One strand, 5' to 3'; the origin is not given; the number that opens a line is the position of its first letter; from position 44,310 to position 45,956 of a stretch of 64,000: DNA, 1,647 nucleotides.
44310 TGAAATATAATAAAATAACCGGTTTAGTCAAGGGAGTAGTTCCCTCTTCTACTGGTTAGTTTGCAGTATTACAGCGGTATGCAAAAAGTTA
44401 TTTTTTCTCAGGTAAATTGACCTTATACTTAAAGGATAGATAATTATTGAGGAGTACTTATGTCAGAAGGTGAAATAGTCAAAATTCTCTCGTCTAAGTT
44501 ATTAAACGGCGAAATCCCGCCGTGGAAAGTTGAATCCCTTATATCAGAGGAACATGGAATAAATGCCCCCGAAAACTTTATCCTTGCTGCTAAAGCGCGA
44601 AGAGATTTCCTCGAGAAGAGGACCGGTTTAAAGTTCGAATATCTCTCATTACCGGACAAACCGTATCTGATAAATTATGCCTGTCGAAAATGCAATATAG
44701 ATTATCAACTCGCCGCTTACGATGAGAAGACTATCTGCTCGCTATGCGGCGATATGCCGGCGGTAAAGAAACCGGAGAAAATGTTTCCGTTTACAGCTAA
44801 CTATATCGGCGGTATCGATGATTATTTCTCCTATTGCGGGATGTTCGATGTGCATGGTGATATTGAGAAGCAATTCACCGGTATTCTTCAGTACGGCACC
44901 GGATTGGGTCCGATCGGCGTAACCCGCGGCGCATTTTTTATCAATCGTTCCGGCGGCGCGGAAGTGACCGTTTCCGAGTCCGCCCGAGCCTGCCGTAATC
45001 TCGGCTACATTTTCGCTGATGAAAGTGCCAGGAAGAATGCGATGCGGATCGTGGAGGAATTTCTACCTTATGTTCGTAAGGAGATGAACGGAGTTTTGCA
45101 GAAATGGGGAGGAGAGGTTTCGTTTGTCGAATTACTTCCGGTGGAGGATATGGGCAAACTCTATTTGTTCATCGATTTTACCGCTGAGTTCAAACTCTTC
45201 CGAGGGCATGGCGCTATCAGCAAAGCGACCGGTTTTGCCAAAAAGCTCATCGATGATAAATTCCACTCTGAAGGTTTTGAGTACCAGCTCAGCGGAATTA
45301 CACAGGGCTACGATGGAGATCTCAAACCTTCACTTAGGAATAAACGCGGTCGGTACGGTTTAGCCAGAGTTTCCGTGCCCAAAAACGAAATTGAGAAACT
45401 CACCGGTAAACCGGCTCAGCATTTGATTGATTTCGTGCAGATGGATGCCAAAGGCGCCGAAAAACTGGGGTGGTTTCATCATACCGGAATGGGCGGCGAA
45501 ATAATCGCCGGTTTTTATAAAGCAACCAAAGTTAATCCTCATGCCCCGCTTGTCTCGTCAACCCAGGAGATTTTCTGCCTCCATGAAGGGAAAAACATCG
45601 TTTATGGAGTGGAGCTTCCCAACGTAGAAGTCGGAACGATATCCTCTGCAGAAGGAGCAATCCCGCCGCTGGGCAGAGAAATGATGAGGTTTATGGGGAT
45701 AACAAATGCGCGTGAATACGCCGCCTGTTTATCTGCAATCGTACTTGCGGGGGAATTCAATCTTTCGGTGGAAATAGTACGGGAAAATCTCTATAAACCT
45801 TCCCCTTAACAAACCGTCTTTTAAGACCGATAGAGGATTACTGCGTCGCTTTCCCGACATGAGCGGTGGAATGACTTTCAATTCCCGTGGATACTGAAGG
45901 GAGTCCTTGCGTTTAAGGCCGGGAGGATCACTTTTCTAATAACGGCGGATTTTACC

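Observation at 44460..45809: HMG-CoA-reductase-fold protein with the catalytic machinery replaced and a Zn-ribbon inserted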

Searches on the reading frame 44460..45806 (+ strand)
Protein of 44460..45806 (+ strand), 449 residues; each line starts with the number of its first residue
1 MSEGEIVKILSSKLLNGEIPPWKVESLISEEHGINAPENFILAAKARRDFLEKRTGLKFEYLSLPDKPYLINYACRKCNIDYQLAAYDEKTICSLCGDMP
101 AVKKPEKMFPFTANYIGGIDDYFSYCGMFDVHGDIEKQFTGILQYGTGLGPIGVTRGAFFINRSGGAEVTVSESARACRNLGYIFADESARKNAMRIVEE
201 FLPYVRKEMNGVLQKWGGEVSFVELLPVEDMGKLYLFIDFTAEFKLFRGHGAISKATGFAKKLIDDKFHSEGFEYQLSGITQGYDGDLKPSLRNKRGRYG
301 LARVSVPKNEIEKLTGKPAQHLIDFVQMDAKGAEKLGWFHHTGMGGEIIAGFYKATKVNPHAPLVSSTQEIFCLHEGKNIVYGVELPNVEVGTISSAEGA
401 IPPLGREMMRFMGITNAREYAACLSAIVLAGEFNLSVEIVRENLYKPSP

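Call 3: search_protein_families(library=pfam, proteins=[window:44460-45806:+], max_evalue=1)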
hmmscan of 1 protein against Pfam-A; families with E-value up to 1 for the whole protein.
window:44460-45806:+ (449 aa): 1 family
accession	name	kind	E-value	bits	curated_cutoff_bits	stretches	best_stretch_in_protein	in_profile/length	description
PF00368.23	HMG-CoA_red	-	2.6e-11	43.6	27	1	154-444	73-359/368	Hydroxymethylglutaryl-coenzyme A reductase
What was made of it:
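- On HMG-CoA reductase superfamily (Pfam PF00368, fold level): 43.6 bits against GA 27, E=2.6e-11, residues 154-444 (call 3).
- Checked: Pfam PF00368 43.6 bits, E=2.6e-11, gathering score 27 (call 3).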

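Call 4: search_protein_families(library=ncbifam, proteins=[window:44460-45806:+], max_evalue=1)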
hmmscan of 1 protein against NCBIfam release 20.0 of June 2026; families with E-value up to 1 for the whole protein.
window:44460-45806:+ (449 aa): 1 family
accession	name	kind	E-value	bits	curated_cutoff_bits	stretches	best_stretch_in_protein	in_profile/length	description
TIGR00533.1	HMG_CoA_R_NADP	equivalog_domain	1e-12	47.7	441.8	1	114-436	65-385/402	hydroxymethylglutaryl-CoA reductase (NADPH)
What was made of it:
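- On HMG-CoA reductase, the enzyme (EC 1.1.1.34/88; NCBIfam TIGR00533 equivalog): 47.7 bits against 441.8 (call 4).
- On CoA-transferase families I-III: No Pfam or NCBIfam hit other than HMGR (calls 3, 4).
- Closest known: Class I HMG-CoA reductase, archaeal type. Different: It scores 47.7 bits against the 441.8-bit equivalog cut-off (call 4).
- There is no sequence similarity to any known CoA-transferase family (calls 3, 4). No metal-binding motif of the known lyases is recognisable, and there is no homology to them (calls 3, 4). TIGR00533 scores 47.7 bits against a cut-off of 441.8 (call 4).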

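Call 5: search_solved_structures(query=window:44460-45806:+, max_evalue=10, show_alignments=3)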
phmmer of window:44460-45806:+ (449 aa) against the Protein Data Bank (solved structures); distinct sequences matched with E-value up to 10: 2.
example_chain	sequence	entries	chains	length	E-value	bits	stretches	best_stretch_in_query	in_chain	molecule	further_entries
8ecg_A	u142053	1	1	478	0.0088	18.1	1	276-440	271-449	3-hydroxy-3-methylglutaryl-coenzyme A reductase 1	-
7uli_AAA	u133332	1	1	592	0.014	17.4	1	277-440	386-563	3-hydroxy-3-methylglutaryl-coenzyme A reductase 1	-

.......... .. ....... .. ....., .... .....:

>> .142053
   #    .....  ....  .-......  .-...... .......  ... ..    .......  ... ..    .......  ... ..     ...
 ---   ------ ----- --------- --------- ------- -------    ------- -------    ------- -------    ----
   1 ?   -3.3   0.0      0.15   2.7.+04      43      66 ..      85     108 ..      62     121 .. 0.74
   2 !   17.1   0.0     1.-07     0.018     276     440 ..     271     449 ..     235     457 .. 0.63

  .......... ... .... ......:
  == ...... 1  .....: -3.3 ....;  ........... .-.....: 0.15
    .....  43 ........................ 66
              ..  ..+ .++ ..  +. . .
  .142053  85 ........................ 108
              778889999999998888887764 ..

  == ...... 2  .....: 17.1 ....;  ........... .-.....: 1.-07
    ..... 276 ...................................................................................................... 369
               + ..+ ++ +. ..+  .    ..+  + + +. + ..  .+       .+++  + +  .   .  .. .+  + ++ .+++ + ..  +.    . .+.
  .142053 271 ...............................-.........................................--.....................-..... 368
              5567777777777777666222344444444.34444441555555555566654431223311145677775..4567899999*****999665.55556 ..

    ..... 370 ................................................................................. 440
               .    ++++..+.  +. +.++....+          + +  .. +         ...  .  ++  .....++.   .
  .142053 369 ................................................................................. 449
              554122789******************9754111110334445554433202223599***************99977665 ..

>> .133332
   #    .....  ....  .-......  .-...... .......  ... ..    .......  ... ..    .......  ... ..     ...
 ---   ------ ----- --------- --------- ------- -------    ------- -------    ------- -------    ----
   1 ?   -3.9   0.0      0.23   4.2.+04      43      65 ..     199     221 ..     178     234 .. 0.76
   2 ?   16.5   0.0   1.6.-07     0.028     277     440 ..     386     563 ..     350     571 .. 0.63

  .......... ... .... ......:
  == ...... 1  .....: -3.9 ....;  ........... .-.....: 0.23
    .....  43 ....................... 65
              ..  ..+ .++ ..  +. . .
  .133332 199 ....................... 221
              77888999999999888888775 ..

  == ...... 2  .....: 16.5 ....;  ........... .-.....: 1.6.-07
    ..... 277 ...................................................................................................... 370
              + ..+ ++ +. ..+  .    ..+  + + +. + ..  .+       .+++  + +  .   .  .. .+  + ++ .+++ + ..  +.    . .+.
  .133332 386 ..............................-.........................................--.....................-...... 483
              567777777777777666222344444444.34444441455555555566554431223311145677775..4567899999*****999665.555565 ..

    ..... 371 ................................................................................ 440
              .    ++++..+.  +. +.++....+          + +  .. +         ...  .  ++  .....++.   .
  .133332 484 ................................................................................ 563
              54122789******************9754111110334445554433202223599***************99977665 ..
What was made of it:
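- Tried and rejected: Single-sequence search of PDB gave only marginal hits (E about 0.01, call 5).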

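Call 6: find_homologous_proteins(query=window:44460-45806:+, max_evalue=0.001)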
Query window:44460-45806:+ (449 aa): 257 proteins with E <= 0.001 among 8000 candidates; the best 120 are listed.
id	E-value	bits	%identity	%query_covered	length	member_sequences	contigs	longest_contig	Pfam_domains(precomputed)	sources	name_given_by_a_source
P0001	0.0e+0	1032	100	100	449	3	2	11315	PF00368.24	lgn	-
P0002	4.8e-212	723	69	98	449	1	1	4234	PF00368.24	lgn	-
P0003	2.3e-207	707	68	98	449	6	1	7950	PF00368.24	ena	-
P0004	1.2e-205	702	68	96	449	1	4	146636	PF00368.24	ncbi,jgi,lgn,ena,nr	ncbi:MAG: hypothetical protein J7K40_06580 [candidate division Zixibacteria bacterium]|nr:hypothetic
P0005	1.5e-200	685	66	99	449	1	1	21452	PF00368.24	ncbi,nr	ncbi:MAG: hypothetical protein GF307_10860 [candidate division Zixibacteria bacterium]|nr:hypothetic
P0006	5.8e-196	670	66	99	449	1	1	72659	PF00368.24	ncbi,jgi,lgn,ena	-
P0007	1.4e-177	609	88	67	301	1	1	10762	PF00368.24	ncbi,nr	ncbi:MAG: hypothetical protein GF315_05885 [candidate division Zixibacteria bacterium]|nr:hypothetic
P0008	1.7e-148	513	51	98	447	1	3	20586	PF00368.24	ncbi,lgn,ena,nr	ncbi:hypothetical protein ISS37_08345 [candidate division KSB1 bacterium]|nr:hypothetical protein [c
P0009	3.2e-145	503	54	96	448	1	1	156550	PF00368.24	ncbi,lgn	ncbi:MAG: hypothetical protein ACETWK_14160 [Candidatus Aminicenantaceae bacterium]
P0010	6.5e-143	495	51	97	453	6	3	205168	PF00368.24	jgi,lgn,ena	-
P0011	2.1e-142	493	51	98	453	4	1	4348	PF00368.24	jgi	jgi:hypothetical protein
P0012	4.3e-142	492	50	99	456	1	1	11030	PF00368.24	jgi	jgi:hypothetical protein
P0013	2.1e-141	490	51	99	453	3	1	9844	PF00368.24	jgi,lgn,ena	-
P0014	3.6e-141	489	50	99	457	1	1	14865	PF00368.24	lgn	-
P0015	6.5e-141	488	52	98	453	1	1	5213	PF00368.24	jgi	jgi:hypothetical protein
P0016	7.1e-141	488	51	98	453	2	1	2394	PF00368.24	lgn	-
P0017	1.5e-140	487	51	98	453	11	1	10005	PF00368.24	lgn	-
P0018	2.2e-140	487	50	99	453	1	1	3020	PF00368.24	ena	-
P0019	5.4e-140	485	51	98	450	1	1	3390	PF00368.24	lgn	-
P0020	8.3e-139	481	50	99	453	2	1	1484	PF00368.24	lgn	-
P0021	1.3e-138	481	50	99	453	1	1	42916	PF00368.24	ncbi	-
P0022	1.9e-138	480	51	98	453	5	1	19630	PF00368.24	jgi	-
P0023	5.0e-138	479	50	99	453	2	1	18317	PF00368.24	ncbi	-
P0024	7.1e-138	478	50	99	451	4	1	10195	PF00368.24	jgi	-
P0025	1.2e-137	478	50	99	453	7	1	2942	PF00368.24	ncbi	-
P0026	1.8e-137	477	50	99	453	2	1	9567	PF00368.24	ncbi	-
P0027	5.6e-137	475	50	99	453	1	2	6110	PF00368.24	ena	-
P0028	6.0e-137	475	50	99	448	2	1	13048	PF00368.24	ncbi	-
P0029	2.3e-136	473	50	99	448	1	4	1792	PF00368.24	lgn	-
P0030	2.8e-136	473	49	99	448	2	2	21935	PF00368.24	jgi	-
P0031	3.4e-136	473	50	99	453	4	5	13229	PF00368.24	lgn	-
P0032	4.3e-136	472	51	99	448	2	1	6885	PF00368.24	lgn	-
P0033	7.0e-136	472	50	99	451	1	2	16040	PF00368.24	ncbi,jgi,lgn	-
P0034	7.9e-136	472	49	99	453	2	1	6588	PF00368.24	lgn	-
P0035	2.1e-135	470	50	99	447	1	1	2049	PF00368.24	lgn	-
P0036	2.9e-135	470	50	99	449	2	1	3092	PF00368.24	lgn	-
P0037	3.7e-135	469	50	96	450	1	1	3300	PF00368.24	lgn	-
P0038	4.4e-135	469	50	99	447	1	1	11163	PF00368.24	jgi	jgi:hypothetical protein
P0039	1.1e-134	468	50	98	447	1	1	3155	PF00368.24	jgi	jgi:hypothetical protein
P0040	1.5e-134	467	50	99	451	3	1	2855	PF00368.24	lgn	-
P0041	3.1e-134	466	50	98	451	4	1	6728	PF00368.24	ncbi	-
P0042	4.4e-134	466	49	98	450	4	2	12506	PF00368.24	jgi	-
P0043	7.6e-134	465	49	98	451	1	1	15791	PF00368.24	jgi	jgi:hypothetical protein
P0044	1.3e-133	464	49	99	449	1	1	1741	PF00368.24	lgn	-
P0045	1.5e-133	464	50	99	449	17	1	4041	PF00368.24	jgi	jgi:hydroxymethylglutaryl-CoA reductase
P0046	1.6e-133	464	50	96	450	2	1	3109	PF00368.24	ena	-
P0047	2.1e-133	464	50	97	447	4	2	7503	PF00368.24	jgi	jgi:DNA-directed RNA polymerase subunit RPC12/RpoP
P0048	3.4e-133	463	49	99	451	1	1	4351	PF00368.24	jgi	jgi:hypothetical protein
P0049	4.3e-133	463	50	96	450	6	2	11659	PF00368.24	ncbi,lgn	-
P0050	5.6e-133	462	50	98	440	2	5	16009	PF00368.24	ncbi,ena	-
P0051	6.1e-133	462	50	96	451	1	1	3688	PF00368.24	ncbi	-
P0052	1.3e-132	461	49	99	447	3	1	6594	PF00368.24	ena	-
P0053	1.8e-132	461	50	99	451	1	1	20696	PF00368.24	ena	-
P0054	3.0e-132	460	49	96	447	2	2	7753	PF00368.24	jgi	jgi:hypothetical protein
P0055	3.0e-132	460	50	99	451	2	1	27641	PF00368.24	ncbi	-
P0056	3.3e-132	460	49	99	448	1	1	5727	PF00368.24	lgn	-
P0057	4.2e-132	459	50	99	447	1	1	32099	PF00368.24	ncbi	-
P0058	4.8e-132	459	51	96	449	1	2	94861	PF00368.24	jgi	jgi:hypothetical protein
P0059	7.5e-132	458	48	99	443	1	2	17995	PF00368.24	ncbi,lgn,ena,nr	ncbi:MAG TPA: hypothetical protein EYP58_01355 [bacterium (Candidatus Stahlbacteria)]|nr:hypothetica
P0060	1.7e-131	457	48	99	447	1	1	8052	PF00368.24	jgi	jgi:hypothetical protein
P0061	2.2e-131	457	48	99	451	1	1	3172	PF00368.24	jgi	jgi:hypothetical protein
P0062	2.6e-131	457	49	99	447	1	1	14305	PF00368.24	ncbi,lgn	ncbi:MAG: hypothetical protein WAU81_05860 [Candidatus Aminicenantales bacterium]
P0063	2.7e-131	457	49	99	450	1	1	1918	PF00368.24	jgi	jgi:hypothetical protein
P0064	3.3e-131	456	48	99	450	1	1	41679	PF00368.24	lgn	-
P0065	5.4e-131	456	48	98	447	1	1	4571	PF00368.24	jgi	jgi:hypothetical protein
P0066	7.4e-131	455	47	98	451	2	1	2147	PF00368.24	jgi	jgi:hypothetical protein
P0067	1.3e-130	454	50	98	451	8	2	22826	PF00368.24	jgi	-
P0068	1.5e-130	454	48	98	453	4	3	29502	PF00368.24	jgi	jgi:hypothetical protein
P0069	1.6e-130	454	48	98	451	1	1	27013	PF00368.24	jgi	jgi:hypothetical protein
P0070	4.6e-130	453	48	99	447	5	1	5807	PF00368.24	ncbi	-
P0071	6.9e-130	452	47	98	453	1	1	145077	PF00368.24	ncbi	-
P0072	1.4e-129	451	49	96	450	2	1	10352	PF00368.24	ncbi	-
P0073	1.7e-129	451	48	99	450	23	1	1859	PF00368.24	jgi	-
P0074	1.8e-129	451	48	96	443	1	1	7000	PF00368.24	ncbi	-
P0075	2.5e-129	450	48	96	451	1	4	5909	PF00368.24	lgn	-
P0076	2.7e-129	450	50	97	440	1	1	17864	PF00368.24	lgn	-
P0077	3.9e-129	450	47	99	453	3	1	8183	PF00368.24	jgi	jgi:hypothetical protein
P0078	3.9e-129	450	47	99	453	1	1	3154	PF00368.24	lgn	-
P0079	5.1e-129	449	48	99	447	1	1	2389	PF00368.24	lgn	-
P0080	5.6e-129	449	51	96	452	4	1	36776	PF00368.24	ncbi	ncbi:hypothetical protein ACFLRX_04720 [Acidobacteriota bacterium]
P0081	7.0e-129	449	47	99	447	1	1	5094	PF00368.24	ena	-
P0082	7.3e-129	449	48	99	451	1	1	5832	PF00368.24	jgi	jgi:hypothetical protein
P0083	7.7e-129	449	50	96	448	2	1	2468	PF00368.24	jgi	-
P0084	9.0e-129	448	48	98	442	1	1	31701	PF00368.24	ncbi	-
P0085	9.4e-129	448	45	99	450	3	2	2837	PF00368.24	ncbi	-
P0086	1.4e-128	448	49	96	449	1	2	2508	PF00368.24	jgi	-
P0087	2.0e-128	447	50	96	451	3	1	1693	PF00368.24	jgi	jgi:hypothetical protein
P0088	3.0e-128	447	50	97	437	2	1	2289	PF00368.24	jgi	jgi:hypothetical protein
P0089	3.1e-128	447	48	99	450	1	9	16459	PF00368.24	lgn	-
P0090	3.4e-128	446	48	99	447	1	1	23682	PF00368.24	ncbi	ncbi:MAG: hypothetical protein WBC70_10720 [Candidatus Aminicenantales bacterium]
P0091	3.7e-128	446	51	92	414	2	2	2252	PF00368.24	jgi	-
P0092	7.0e-128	445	48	98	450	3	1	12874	PF00368.24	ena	-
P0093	7.6e-128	445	50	96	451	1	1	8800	PF00368.24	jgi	jgi:hypothetical protein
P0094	1.6e-127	444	48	98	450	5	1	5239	PF00368.24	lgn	-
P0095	2.4e-127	444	47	99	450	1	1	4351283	PF00368.24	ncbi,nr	ncbi:MAG: hypothetical protein JSV17_01150 [Candidatus Aminicenantes bacterium]|nr:MAG: hypothetical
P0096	2.9e-127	443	48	99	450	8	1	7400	PF00368.24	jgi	-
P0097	3.1e-127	443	49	97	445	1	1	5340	PF00368.24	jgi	jgi:hypothetical protein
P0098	3.3e-127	443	48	99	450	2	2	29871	PF00368.24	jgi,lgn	jgi:hypothetical protein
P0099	3.8e-127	443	47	99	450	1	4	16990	PF00368.24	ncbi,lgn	-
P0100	9.1e-127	442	48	97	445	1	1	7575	PF00368.24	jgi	jgi:hypothetical protein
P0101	1.2e-126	441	47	98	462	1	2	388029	PF00368.24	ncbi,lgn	-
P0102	1.8e-126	441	49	96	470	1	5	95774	PF00368.24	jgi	jgi:hypothetical protein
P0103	1.8e-126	441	46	99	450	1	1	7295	PF00368.24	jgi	jgi:hypothetical protein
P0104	2.4e-126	440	47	98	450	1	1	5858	PF00368.24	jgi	jgi:hypothetical protein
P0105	3.2e-126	440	47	99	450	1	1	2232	PF00368.24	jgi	jgi:hypothetical protein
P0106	3.9e-126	440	50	96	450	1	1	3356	PF00368.24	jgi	-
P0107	5.9e-126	439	46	99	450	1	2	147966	PF00368.24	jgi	jgi:hydroxymethylglutaryl-CoA reductase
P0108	6.5e-126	439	46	99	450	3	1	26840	PF00368.24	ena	-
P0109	7.9e-126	439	48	99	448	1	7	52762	PF00368.24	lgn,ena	-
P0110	9.6e-126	438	49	98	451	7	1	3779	PF00368.24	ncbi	-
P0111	9.7e-126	438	46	96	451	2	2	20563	PF00368.24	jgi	jgi:hypothetical protein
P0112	1.6e-125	438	49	96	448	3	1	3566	PF00368.24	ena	-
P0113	1.6e-125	438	48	99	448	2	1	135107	PF00368.24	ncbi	-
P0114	2.2e-125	437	49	97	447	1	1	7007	PF00368.24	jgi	-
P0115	2.3e-125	437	47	99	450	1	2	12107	PF00368.24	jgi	jgi:hypothetical protein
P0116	4.3e-125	436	47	96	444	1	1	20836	PF00368.24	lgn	-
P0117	5.5e-125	436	49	97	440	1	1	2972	PF00368.24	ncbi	-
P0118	5.7e-125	436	49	96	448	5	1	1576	PF00368.24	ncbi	-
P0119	6.6e-125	436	47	99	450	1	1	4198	PF00368.24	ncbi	-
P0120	6.9e-125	436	49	96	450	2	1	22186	PF00368.24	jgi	jgi:hypothetical protein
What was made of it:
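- JGI annotates some members as HMG-CoA reductase (call 6). 257 database homologues, all about 450 aa among the 120 listed (call 6).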
